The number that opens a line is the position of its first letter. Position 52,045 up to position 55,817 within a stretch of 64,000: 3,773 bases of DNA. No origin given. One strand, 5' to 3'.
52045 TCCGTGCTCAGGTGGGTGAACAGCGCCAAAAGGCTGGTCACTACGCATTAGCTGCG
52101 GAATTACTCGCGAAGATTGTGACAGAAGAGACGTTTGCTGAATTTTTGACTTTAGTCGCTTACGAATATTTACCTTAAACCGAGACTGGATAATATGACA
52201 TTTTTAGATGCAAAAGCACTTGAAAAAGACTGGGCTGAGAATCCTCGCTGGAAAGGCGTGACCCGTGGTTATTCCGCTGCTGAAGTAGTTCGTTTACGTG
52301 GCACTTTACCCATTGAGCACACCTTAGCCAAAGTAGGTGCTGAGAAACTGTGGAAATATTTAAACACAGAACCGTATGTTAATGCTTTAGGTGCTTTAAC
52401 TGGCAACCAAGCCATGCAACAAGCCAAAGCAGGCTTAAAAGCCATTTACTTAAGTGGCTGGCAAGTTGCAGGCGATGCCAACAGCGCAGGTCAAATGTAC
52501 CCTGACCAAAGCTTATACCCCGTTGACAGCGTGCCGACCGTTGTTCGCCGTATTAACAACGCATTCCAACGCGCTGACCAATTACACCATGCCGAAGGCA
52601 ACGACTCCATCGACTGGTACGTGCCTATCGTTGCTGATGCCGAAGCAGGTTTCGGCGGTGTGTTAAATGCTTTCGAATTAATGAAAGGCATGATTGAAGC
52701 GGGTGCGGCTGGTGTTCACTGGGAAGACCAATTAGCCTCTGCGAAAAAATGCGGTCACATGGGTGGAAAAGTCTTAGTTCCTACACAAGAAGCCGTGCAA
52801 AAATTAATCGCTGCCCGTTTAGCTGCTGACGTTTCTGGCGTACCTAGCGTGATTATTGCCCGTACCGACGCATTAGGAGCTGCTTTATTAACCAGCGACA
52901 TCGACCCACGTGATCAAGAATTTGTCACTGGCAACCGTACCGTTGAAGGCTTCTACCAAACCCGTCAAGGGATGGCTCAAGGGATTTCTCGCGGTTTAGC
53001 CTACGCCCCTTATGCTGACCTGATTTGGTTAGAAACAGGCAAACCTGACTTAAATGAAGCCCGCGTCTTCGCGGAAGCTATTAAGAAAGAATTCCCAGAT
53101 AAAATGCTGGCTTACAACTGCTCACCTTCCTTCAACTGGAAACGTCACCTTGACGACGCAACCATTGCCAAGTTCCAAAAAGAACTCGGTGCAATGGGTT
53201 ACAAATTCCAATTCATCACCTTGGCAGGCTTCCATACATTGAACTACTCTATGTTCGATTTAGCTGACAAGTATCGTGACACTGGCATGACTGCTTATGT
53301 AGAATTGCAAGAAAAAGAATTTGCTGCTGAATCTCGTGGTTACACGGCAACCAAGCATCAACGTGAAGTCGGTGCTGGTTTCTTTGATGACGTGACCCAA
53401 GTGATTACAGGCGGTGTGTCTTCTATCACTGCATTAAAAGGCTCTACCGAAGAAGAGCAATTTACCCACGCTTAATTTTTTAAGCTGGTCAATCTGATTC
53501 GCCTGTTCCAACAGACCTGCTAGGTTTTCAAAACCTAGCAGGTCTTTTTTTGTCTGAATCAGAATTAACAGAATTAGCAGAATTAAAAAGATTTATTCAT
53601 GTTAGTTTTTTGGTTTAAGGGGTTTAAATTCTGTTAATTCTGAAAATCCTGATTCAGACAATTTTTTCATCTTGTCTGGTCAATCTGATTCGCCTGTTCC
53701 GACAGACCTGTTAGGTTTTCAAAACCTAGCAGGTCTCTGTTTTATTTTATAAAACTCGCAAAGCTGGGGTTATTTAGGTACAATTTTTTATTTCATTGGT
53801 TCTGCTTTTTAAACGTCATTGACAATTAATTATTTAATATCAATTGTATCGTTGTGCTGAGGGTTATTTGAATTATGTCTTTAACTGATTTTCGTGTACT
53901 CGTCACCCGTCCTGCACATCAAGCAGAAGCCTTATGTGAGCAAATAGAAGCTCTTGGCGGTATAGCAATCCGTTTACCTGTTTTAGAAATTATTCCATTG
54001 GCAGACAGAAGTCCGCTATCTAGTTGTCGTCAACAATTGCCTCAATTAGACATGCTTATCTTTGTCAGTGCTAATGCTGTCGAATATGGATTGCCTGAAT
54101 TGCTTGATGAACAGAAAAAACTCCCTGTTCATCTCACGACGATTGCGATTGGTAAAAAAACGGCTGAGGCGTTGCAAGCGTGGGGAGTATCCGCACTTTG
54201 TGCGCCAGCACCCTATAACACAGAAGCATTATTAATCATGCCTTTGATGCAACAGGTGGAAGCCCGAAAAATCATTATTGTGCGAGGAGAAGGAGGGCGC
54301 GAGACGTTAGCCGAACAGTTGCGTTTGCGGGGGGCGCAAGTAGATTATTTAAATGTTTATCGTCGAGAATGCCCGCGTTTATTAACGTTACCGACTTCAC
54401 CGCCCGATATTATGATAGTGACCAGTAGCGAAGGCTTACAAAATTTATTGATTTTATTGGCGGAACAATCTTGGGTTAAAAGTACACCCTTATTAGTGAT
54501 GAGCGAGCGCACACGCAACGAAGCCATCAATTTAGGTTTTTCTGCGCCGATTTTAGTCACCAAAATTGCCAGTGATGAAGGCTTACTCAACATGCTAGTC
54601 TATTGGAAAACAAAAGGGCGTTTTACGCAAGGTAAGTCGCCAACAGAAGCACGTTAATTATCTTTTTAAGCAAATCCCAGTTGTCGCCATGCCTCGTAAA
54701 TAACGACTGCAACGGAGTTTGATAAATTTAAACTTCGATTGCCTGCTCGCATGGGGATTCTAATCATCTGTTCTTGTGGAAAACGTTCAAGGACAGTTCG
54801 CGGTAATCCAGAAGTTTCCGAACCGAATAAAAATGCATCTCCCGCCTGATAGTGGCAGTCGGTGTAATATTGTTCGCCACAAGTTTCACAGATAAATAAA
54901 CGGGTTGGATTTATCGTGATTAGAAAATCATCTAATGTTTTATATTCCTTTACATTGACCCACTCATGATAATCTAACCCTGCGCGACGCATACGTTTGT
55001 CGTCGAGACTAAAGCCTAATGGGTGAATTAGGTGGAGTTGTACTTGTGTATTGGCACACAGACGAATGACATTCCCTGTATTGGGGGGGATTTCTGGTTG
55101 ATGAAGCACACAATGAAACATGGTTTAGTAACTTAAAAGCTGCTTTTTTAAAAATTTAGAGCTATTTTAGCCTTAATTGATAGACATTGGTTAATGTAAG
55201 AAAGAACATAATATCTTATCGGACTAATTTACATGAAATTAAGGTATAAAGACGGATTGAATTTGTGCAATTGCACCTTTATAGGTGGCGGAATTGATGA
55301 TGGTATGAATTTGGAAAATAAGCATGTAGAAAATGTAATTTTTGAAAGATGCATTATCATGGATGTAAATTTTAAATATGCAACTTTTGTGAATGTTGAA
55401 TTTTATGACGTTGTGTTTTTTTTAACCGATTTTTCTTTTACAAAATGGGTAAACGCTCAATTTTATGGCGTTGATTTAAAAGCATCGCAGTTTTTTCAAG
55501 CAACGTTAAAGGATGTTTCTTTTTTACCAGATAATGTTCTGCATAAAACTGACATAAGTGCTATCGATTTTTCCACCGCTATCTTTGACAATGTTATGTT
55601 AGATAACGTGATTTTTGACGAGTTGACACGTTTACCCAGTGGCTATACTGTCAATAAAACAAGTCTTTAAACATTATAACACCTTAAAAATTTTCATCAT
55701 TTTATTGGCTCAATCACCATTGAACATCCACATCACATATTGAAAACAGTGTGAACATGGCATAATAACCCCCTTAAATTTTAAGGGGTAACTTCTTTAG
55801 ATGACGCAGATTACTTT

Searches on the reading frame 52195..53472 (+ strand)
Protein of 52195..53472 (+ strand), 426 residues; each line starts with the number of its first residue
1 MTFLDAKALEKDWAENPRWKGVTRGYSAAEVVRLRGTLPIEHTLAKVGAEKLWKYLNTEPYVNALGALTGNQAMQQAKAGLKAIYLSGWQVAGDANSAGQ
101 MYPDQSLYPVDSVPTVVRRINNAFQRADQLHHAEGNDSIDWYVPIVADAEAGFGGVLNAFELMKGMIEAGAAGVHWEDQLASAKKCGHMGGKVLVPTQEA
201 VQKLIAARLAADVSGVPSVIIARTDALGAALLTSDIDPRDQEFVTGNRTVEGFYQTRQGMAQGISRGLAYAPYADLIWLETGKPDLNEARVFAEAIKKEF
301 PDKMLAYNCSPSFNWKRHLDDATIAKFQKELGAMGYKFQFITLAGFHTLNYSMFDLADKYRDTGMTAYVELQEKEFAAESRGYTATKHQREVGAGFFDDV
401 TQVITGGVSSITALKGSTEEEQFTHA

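Call 55: search_protein_families(library=pfam, proteins=[window:52195-53472:+], max_evalue=0.001)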
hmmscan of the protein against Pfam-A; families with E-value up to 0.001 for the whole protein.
window:52195-53472:+ (426 aa): 2 families
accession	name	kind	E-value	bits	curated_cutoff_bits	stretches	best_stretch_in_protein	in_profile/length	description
PF00463.27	ICL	-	8.6e-108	361.5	26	2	11-247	6-254/526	Isocitrate lyase family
PF13714.12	PEP_mutase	-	1.9e-17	64.1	31.5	1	76-271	25-167/240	Phosphoenolpyruvate phosphomutase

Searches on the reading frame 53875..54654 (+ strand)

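Call 55: search_protein_families(library=pfam, proteins=[window:53875-54654:+], max_evalue=0.001)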
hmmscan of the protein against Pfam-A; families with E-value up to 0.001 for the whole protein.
window:53875-54654:+ (260 aa): 1 family
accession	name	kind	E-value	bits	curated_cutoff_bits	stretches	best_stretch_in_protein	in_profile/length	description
PF02602.20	HEM4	-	1.9e-40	138.9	27.5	1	20-237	3-229/231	Uroporphyrinogen-III synthase HemD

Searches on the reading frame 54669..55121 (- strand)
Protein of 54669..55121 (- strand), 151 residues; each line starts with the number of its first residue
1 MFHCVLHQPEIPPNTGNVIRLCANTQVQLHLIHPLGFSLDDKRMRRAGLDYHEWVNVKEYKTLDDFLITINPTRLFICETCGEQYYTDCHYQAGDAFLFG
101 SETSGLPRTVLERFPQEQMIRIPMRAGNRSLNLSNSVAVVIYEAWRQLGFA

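Call 54: search_protein_families(library=pfam, proteins=[window:54669-55121:-], max_evalue=0.001)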
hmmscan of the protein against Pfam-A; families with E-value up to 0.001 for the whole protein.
window:54669-55121:- (151 aa): 1 family
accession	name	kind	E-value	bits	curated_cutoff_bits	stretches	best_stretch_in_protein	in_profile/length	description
PF00588.24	SpoU_methylase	-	7.5e-32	110.8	29.7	1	2-142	2-142/142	SpoU rRNA Methylase family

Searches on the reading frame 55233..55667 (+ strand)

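Call 55: search_protein_families(library=pfam, proteins=[window:55233-55667:+], max_evalue=0.001)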
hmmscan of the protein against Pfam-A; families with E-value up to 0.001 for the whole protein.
window:55233-55667:+ (145 aa): 4 families
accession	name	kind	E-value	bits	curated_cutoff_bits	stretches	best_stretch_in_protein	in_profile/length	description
PF13599.13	Pentapeptide_4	-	4.5e-11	43.1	38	1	11-87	3-78/78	Pentapeptide repeat region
PF00805.28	Pentapeptide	-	1e-07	31.8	20.2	0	65-97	6-38/40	Pentapeptide repeats (8 copies)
PF13576.12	Pentapeptide_3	-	3.5e-06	27.6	27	0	36-69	11-46/48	Pentapeptide repeats (9 copies)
PF23894.2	LD_SV2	-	0.00015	22.4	29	0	25-78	35-88/92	SV2A/B/C luminal domain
